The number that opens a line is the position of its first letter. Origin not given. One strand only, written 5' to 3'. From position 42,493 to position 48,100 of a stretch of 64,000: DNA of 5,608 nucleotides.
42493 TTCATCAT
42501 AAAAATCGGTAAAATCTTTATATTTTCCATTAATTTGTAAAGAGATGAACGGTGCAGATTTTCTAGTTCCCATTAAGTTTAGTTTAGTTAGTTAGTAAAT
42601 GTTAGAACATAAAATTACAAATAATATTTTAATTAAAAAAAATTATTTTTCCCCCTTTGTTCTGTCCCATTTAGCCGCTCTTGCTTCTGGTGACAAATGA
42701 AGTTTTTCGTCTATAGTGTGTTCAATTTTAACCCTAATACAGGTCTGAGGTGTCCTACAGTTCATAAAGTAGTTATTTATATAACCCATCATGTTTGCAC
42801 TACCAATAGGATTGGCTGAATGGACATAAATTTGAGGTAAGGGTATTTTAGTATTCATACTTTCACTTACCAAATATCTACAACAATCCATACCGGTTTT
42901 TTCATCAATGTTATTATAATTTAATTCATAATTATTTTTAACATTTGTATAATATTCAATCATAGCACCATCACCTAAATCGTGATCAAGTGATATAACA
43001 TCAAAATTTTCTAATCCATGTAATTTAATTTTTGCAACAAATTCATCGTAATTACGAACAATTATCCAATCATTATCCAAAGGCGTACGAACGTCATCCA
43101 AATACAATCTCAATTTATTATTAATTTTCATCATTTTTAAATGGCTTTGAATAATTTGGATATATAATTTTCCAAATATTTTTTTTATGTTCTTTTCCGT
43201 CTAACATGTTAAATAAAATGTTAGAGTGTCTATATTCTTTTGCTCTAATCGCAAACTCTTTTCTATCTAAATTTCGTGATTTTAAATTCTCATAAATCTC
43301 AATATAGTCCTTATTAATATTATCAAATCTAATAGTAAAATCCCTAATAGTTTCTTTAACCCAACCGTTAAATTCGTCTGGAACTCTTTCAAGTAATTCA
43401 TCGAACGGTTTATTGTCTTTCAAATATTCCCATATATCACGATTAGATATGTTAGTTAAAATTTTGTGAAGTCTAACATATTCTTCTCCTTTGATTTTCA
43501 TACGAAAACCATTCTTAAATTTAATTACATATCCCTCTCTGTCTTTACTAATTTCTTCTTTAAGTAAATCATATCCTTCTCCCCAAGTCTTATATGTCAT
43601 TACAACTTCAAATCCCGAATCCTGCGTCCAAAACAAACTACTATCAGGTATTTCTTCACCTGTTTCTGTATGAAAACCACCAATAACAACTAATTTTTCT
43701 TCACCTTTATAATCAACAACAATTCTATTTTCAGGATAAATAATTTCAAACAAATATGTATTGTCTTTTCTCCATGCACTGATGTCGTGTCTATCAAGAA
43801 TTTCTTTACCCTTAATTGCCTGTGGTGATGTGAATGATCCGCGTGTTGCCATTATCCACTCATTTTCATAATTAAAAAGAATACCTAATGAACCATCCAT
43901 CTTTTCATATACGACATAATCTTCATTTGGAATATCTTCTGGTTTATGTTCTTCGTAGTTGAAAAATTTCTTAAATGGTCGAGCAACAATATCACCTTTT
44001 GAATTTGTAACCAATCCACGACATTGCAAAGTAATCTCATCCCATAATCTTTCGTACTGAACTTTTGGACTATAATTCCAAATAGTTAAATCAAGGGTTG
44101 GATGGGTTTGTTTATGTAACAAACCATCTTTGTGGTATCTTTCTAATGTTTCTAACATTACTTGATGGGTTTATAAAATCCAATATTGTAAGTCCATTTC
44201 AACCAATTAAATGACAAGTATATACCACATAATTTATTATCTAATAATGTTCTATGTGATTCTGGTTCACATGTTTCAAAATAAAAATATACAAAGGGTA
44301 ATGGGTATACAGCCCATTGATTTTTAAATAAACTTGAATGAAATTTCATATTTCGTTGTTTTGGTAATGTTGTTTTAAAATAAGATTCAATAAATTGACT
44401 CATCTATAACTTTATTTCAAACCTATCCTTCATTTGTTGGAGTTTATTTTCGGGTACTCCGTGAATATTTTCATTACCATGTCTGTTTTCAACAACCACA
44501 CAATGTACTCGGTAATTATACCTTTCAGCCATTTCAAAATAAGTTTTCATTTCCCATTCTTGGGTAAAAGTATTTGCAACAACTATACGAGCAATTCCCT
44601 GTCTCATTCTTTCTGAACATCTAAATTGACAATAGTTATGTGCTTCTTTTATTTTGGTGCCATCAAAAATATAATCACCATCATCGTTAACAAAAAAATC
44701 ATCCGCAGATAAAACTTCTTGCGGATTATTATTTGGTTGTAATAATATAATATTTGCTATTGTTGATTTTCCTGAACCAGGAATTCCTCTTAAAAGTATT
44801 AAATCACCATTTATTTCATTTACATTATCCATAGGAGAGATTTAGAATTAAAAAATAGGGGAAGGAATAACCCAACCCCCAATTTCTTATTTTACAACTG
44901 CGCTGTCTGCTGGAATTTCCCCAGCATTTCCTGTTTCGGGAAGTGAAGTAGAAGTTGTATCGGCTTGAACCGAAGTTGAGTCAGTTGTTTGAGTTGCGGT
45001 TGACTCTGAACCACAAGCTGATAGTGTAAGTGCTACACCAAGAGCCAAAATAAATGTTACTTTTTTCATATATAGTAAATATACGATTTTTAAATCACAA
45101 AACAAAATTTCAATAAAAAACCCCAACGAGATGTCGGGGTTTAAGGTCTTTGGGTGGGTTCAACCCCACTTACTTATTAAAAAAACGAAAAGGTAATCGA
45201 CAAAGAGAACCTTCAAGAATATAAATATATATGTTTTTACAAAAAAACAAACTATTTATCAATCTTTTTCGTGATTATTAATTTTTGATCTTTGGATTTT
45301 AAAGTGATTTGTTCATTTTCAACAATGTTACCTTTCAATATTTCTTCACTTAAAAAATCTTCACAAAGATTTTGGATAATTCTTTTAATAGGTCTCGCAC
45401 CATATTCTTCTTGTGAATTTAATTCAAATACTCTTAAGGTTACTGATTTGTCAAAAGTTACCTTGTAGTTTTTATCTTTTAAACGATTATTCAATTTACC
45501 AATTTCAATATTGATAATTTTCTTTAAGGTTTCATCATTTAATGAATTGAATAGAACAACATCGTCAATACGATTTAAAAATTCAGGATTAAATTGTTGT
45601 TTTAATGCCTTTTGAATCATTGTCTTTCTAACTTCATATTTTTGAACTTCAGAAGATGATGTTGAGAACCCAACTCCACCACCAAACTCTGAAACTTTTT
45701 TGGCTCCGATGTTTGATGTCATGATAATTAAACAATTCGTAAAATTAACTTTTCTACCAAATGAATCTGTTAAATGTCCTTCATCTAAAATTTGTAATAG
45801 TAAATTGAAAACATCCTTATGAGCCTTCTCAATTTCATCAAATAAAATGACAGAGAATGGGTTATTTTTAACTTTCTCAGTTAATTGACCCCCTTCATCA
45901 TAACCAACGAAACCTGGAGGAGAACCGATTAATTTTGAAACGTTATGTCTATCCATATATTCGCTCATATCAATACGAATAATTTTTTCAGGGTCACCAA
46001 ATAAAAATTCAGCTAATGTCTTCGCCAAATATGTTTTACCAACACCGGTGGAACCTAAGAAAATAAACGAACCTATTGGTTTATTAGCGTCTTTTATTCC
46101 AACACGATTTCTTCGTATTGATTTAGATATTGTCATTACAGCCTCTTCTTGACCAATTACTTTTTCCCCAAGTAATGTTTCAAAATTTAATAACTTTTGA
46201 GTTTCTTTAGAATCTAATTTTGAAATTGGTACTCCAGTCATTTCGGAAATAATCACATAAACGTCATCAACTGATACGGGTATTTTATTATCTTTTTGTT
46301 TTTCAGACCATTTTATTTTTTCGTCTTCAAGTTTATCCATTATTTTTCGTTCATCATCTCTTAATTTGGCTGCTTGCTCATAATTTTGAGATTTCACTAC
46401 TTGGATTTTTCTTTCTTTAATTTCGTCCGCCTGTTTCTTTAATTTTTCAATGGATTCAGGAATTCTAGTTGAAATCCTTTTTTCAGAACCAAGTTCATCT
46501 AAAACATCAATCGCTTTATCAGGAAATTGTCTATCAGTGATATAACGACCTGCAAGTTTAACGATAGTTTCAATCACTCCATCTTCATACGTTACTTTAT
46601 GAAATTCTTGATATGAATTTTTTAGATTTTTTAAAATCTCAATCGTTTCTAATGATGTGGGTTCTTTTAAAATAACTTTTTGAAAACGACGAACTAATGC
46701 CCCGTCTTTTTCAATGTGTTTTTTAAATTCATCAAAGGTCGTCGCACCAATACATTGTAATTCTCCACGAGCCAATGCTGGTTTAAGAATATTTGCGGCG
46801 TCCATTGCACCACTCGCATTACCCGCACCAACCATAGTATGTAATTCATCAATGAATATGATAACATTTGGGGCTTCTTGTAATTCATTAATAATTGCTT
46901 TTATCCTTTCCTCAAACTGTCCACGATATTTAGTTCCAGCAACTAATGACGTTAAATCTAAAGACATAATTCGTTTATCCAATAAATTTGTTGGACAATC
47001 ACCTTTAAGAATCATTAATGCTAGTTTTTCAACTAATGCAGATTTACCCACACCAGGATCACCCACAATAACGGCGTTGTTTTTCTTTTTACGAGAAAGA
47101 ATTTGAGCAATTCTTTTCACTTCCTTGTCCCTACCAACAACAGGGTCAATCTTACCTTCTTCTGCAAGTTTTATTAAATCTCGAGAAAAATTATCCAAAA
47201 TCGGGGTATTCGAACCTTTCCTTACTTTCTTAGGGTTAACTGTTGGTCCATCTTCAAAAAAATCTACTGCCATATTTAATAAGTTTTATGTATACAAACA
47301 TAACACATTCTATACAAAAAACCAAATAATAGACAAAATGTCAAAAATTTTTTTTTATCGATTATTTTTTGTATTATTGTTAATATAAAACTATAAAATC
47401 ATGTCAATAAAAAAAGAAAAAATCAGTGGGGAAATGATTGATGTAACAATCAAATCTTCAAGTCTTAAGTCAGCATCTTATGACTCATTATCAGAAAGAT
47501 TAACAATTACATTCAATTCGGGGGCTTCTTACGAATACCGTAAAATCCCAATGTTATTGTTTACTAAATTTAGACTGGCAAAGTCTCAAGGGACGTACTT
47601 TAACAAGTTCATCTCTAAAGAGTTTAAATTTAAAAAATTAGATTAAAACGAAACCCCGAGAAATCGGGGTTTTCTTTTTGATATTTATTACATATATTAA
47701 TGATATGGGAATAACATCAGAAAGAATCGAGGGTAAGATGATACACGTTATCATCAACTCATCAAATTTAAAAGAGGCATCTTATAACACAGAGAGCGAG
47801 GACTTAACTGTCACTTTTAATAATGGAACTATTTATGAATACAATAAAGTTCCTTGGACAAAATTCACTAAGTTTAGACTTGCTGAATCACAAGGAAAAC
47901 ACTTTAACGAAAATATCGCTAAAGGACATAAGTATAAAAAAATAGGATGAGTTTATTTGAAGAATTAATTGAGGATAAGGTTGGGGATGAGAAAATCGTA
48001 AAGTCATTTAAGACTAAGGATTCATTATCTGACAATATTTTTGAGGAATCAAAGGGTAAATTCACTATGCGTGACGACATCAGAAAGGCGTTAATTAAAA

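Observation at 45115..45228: E2: a second late small RNA that is the trans-antisense partner of E1, 28 kb away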

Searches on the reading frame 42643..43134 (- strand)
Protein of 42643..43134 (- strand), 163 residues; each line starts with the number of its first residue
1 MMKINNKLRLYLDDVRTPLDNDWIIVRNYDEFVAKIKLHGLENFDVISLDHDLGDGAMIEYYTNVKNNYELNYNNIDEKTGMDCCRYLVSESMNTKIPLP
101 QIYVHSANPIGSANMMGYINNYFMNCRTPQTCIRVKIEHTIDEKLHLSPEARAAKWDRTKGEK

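Call 21: search_protein_families(library=pfam, proteins=[window:42643-43134:-], max_evalue=0.01)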
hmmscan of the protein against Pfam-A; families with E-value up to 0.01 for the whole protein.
window:42643-43134:- (163 aa): 1 family
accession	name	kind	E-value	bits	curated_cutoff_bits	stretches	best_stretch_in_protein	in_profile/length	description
PF20274.4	cREC_REC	-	4.7e-23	82.1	27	1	9-121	2-88/88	Cyclic-phosphate processing Receiver domain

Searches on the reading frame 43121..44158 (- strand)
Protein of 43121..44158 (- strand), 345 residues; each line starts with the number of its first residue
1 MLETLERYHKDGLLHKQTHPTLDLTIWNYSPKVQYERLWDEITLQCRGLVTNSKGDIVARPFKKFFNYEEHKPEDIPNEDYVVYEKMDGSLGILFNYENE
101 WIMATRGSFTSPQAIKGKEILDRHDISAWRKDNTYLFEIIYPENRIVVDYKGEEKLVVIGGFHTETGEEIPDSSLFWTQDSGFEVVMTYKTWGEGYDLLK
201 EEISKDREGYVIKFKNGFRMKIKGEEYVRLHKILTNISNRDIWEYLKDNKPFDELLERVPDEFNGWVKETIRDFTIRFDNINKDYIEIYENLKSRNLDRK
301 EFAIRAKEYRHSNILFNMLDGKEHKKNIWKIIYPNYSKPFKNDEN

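Call 21: search_protein_families(library=pfam, proteins=[window:43121-44158:-], max_evalue=0.01)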
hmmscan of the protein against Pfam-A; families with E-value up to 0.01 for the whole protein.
window:43121-44158:- (345 aa): 2 families
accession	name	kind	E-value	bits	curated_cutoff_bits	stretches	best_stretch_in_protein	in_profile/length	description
PF09511.15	RNA_lig_T4_1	-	5.3e-19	69.4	28.3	1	45-227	1-227/227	RNA ligase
PF09414.15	RNA_ligase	-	0.0074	16.9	27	1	80-222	2-170/171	RNA ligase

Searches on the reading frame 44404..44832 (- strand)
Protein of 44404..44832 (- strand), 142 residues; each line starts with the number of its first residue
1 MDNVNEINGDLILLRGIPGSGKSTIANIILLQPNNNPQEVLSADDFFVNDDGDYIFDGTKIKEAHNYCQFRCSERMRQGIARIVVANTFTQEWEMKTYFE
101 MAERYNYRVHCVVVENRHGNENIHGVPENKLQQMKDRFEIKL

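Call 21: search_protein_families(library=pfam, proteins=[window:44404-44832:-], max_evalue=0.01)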
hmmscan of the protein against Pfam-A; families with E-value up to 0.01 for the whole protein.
window:44404-44832:- (142 aa): 6 families
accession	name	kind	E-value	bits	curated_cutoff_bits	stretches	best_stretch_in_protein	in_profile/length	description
PF13671.12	AAA_33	-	1.7e-14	54.8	27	1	11-115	1-105/143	AAA domain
PF20720.3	nSTAND3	-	0.0018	18.4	27.2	1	11-45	19-53/155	Novel STAND NTPase 3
PF00005.33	ABC_tran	-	0.0025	18.9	25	1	9-86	11-67/137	ABC transporter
PF13238.12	AAA_18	-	0.0048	17.8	29.4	1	12-29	1-18/128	AAA domain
PF24883.2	NPHP3_N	-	0.006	17.2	24.8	1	9-41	22-54/164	Nephrocystin 3, N-terminal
PF08433.16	KTI12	-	0.009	16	22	0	11-50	3-44/271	Chromatin associated protein KTI12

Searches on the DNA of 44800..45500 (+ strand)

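Call 7: search_dna_similar(query=window:44800-45500:+, collection=phages, mode=distant, max_rows=20)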
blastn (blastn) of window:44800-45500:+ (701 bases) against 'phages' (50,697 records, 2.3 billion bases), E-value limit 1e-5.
No match.

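Call 46: search_rna_families(source=window, start=45060, end=45260, threshold=evalue, max_evalue=10)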
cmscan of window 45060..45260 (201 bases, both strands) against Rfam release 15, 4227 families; matches with E-value up to 10: 21.
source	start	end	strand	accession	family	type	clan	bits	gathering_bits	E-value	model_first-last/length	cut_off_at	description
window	45112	45238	-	RF01859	Phe_leader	Cis-reg; leader;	-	21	55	0.18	1-125/125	no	Phenylalanine leader peptide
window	45112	45212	-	RF01772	rnk_pseudo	Cis-reg; leader;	-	19.6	55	0.28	1-108/108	no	Pseudomonas rnk leader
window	45060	45151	+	RF02053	STnc430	Gene; sRNA;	-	19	47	0.68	60-162/162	5'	Enterobacterial sRNA STnc430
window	45124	45258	+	RF02515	AfaR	Gene; sRNA;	-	18.7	100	0.25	1-234/234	no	AfaR small RNA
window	45104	45202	-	RF00519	suhB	Gene; sRNA;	CL00108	17.4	41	0.17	1-77/77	no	Makes More Granules Regulator RNA (mmgR)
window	45088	45185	+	RF02860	Arrc14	Gene; sRNA;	-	17.1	99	2.3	1-167/167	no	Actinobacillus sRNA 14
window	45116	45260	-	RF02384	FasX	Gene; sRNA;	-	17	100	0.79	54-205/205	5'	FasX small RNA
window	45112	45194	-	RF02837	anti-hemB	Gene; sRNA;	-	16.9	49.5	0.082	1-81/81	no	Burkholderia RNA 7 (anti-hemB)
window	45114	45239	-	RF02846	Ref84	Gene; antisense;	-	16.5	52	8.3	1-87/87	no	Enterococcus sRNA 84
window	45116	45144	-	RF02701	PsrR1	Gene; sRNA;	-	16.4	42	0.76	50-79/79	no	Photosynthesis regulatory RNA1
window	45129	45244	+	RF00586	SNORA12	Gene; snRNA; snoRNA; HACA-box;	-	15.7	45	0.4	1-148/148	no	Small nucleolar RNA SNORA12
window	45149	45244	-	RF01212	sn2524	Gene; snRNA; snoRNA; CD-box;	-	15.6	44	5.5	1-109/109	no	Small nucleolar RNA sn2524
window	45060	45103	+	RF01363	CRISPR-DR50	Gene; CRISPR;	-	15.5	47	9.2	1-46/46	no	CRISPR RNA direct repeat element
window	45106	45251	-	RF00121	MicC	Gene; sRNA;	-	15.1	90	6.5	1-123/123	no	MicC RNA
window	45114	45204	-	RF02891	AgrB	Gene; antisense;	-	15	40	3.4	1-84/84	no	ArsR-gov region gene B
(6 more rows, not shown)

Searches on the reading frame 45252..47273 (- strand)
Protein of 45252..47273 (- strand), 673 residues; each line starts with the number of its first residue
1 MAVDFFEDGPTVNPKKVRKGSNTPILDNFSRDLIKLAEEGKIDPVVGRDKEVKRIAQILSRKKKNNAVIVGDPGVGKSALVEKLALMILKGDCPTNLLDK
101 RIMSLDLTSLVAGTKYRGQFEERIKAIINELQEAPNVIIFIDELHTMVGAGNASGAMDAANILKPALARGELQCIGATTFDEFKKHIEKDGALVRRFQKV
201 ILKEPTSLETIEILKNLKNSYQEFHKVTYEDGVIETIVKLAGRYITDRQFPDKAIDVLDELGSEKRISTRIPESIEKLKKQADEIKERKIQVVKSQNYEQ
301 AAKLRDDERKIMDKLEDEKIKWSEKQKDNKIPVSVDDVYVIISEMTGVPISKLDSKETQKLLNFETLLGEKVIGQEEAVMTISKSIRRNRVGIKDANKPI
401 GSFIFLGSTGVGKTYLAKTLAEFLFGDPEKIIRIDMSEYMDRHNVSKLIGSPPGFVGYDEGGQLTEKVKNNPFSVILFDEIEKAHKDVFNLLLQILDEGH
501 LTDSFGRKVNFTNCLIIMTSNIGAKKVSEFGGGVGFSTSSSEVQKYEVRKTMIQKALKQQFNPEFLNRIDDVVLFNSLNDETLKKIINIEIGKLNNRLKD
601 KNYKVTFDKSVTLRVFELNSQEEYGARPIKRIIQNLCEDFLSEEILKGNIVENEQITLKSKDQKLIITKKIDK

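Call 21: search_protein_families(library=pfam, proteins=[window:45252-47273:-], max_evalue=0.01)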
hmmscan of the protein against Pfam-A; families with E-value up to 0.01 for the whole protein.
window:45252-47273:- (673 aa): 36 families (the best 25 are shown)
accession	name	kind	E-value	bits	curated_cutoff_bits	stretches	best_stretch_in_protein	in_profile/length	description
PF07724.20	AAA_2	-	1.8e-67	227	27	1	398-571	1-165/166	AAA domain (Cdc48 subfamily)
PF17871.7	AAA_lid_9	-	7.8e-28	96.9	22.8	1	209-306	4-102/104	AAA lid domain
PF00004.35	AAA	-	2.7e-22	80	21.2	2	68-202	2-128/131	ATPase family associated with various cellular activities (AAA)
PF10431.15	ClpB_D2-small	-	5.1e-19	68.5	21.9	1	578-657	1-80/81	C-terminal, D2-small domain, of ClpB protein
PF07728.20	AAA_5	-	1.4e-15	58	22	1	403-527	2-128/139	AAA domain (dynein-related subfamily)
PF13401.12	AAA_22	-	2e-12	48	27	2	403-497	8-109/130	AAA domain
PF13191.12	AAA_16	-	2.9e-12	47.9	32.6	1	45-145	2-142/167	AAA ATPase domain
PF00158.32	Sigma54_activat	-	1.1e-09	38.6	20.2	1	387-522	9-143/168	Sigma-54 interaction domain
PF20720.3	nSTAND3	-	3.3e-08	33.8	27.2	1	51-91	6-44/155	Novel STAND NTPase 3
PF13173.12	AAA_14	-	1.3e-07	32.1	27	1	404-499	6-88/129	AAA domain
PF13479.12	AAA_24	-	2.9e-07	31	27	1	405-493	7-85/195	AAA domain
PF03193.22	RsgA_GTPase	-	2.4e-06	27.9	30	0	44-85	86-127/174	RsgA GTPase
PF12775.13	AAA_7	-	4e-06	26.9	25.8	0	402-451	35-84/181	P-loop containing dynein motor region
PF05621.17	TniB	-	4.2e-06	26.8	22.4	1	53-203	24-185/189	Bacterial TniB protein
PF05729.18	NACHT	-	7.1e-06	26.4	26.7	0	68-95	4-31/167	NACHT domain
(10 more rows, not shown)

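Call 25: find_related_loci(query=window:45252-47273:-, collection=viral_contigs, flank=3000)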
Query window:45252-47273:- (673 aa) in viral_contigs; peptide patterns used: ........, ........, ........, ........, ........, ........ (x = any residue, [..] = any of these).
597 stretches matched a pattern (row limit reached: there are more); 589 encode a relative of the query (tblastn E <= 1e-3); the best 80 are kept; 80 distinct loci.
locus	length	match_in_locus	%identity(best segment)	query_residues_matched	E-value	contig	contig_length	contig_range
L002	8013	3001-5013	89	1-671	0e+0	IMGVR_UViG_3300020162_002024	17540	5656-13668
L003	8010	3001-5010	89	1-670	0e+0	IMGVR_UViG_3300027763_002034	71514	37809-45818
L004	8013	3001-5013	88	1-671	0e+0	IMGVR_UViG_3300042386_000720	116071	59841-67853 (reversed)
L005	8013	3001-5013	88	1-671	0e+0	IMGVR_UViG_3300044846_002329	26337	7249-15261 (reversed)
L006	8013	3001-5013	88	1-671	0e+0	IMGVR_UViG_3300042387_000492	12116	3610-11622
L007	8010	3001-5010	89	1-670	0e+0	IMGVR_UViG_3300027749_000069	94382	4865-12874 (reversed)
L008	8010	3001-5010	89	1-670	0e+0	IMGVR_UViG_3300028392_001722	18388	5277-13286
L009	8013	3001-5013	88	1-671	0e+0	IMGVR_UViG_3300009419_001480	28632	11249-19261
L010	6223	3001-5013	86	1-671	0e+0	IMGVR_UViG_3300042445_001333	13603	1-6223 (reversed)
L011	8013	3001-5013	86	1-671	0e+0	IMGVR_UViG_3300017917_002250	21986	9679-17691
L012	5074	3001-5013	86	1-671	0e+0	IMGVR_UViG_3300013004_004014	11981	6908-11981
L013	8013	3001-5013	87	1-671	0e+0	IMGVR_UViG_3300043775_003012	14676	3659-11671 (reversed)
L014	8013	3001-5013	87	1-671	0e+0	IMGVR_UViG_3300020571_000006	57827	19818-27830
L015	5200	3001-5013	86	1-671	0e+0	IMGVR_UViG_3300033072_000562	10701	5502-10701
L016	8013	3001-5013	86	1-671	0e+0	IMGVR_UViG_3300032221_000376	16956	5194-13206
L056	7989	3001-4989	72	1-665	0e+0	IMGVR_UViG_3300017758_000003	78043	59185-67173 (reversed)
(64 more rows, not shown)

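Call 57: find_related_loci(query=L056:3001-4989:+, collection=viral_contigs, flank=10000)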
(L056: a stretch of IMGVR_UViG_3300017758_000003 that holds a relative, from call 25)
Query L056:3001-4989:+ (663 aa) in viral_contigs; peptide patterns used: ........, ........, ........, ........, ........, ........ (x = any residue, [..] = any of these).
141 stretches matched a pattern; 117 encode a relative of the query (tblastn E <= 1e-3); the best 80 are kept; 80 distinct loci.
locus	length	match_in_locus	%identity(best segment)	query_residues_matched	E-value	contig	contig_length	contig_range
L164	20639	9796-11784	100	1-663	0e+0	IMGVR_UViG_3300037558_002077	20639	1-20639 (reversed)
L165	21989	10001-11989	100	1-663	0e+0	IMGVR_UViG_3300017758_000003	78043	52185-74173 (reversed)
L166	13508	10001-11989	100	1-663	0e+0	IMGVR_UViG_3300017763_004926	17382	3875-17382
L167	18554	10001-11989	97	1-663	0e+0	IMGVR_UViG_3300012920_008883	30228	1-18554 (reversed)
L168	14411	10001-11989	88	1-663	0e+0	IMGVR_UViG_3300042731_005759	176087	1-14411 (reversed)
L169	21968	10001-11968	80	1-657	0e+0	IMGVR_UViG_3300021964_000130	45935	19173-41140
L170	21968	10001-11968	79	1-657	0e+0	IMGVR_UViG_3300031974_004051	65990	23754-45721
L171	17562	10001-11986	78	1-663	0e+0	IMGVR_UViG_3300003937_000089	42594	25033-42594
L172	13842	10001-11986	78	1-663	0e+0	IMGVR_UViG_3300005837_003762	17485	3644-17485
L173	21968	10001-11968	78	1-657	0e+0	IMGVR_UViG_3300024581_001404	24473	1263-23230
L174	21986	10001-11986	80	1-663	0e+0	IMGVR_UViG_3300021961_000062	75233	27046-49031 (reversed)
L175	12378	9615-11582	78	1-657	0e+0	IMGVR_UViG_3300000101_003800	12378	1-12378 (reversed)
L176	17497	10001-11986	77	1-663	0e+0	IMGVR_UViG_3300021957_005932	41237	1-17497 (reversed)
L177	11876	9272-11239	78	1-657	0e+0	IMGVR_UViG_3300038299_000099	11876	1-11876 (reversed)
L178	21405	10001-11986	78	1-663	0e+0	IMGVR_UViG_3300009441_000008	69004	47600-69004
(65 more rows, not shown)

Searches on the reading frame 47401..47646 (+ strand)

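Call 21: search_protein_families(library=pfam, proteins=[window:47401-47646:+], max_evalue=0.01)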
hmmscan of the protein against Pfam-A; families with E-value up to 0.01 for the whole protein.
window:47401-47646:+ (81 aa): 1 family
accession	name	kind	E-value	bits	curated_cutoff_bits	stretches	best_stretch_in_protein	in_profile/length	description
PF13619.11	KTSC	-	1.7e-15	56.9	25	1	18-75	1-58/58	KTSC domain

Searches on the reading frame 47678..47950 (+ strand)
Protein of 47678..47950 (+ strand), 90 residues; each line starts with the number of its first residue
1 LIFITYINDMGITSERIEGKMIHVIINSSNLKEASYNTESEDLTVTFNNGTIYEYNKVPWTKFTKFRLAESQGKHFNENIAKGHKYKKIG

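Call 21: search_protein_families(library=pfam, proteins=[window:47678-47950:+], max_evalue=0.01)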
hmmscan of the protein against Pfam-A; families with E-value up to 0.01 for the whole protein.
window:47678-47950:+ (90 aa): 1 family
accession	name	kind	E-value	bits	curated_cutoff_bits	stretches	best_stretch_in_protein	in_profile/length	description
PF13619.11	KTSC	-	1e-16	60.8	25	1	27-82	1-56/58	KTSC domain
